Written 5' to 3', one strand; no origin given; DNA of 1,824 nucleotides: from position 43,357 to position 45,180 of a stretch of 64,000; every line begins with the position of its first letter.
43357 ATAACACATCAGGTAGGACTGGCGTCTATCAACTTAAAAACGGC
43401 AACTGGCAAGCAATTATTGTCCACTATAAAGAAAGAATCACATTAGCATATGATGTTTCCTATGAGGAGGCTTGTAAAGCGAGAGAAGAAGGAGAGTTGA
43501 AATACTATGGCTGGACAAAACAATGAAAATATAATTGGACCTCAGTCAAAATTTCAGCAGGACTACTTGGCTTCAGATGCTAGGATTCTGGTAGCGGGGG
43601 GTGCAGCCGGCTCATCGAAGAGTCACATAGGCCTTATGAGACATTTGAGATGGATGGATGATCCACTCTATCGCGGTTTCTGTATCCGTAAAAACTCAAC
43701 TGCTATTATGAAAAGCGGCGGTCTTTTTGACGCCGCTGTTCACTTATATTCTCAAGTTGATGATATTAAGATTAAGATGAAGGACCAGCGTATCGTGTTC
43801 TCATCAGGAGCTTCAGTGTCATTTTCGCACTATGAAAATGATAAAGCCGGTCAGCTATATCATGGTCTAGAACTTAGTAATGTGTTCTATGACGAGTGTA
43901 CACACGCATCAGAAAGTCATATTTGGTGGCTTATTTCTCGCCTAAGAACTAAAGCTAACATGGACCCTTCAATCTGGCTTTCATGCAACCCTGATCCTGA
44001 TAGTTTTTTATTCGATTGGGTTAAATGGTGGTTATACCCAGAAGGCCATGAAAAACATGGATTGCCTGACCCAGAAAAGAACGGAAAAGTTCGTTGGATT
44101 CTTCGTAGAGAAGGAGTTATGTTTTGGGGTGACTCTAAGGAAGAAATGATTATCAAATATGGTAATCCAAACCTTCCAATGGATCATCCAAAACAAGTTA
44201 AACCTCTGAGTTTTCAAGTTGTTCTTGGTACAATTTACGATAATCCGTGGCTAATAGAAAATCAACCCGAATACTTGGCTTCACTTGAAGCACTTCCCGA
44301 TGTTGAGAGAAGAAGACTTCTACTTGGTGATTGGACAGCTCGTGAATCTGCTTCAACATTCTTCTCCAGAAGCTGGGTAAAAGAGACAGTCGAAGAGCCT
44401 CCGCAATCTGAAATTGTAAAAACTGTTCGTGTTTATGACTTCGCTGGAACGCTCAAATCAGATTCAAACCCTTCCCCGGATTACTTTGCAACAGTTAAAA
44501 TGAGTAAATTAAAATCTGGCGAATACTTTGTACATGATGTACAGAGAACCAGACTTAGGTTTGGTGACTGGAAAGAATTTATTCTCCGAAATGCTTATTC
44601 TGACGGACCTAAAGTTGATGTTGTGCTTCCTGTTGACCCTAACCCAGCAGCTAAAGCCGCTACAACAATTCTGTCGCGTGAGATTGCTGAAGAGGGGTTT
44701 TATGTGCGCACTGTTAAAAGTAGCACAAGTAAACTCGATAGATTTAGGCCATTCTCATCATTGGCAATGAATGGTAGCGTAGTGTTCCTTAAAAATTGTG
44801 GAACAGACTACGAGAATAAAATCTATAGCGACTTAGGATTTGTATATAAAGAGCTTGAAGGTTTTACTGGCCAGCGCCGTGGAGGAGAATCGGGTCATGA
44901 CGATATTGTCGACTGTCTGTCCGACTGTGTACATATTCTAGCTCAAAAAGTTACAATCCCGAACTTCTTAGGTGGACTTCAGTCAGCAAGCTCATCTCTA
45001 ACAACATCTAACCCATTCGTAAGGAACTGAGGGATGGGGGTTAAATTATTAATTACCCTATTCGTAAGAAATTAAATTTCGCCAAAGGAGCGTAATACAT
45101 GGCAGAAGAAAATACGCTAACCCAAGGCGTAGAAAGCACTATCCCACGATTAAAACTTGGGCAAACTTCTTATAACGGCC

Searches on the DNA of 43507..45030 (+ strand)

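Call 58: search_rna_families(sources=[L037, L017, L015, L020, L009], threshold=gathering)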
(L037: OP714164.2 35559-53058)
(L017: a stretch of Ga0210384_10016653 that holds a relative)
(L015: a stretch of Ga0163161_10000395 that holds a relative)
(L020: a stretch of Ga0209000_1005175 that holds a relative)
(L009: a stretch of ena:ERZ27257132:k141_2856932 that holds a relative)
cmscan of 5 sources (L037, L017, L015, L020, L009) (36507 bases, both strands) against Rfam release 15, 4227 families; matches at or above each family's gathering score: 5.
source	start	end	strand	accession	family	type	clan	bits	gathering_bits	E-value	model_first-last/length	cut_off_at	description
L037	4255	4327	+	RF00005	tRNA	Gene; tRNA;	CL00001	65.3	29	3.5e-12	1-71/71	no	tRNA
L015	2158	2230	+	RF00005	tRNA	Gene; tRNA;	CL00001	57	29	6.8e-10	1-71/71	no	tRNA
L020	2015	2086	+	RF00005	tRNA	Gene; tRNA;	CL00001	52.5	29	1.2e-08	1-71/71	no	tRNA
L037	4088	4160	+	RF00005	tRNA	Gene; tRNA;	CL00001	49.6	29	7.4e-08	1-71/71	no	tRNA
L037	4171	4242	+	RF00005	tRNA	Gene; tRNA;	CL00001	40.8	29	1.9e-05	1-71/71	no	tRNA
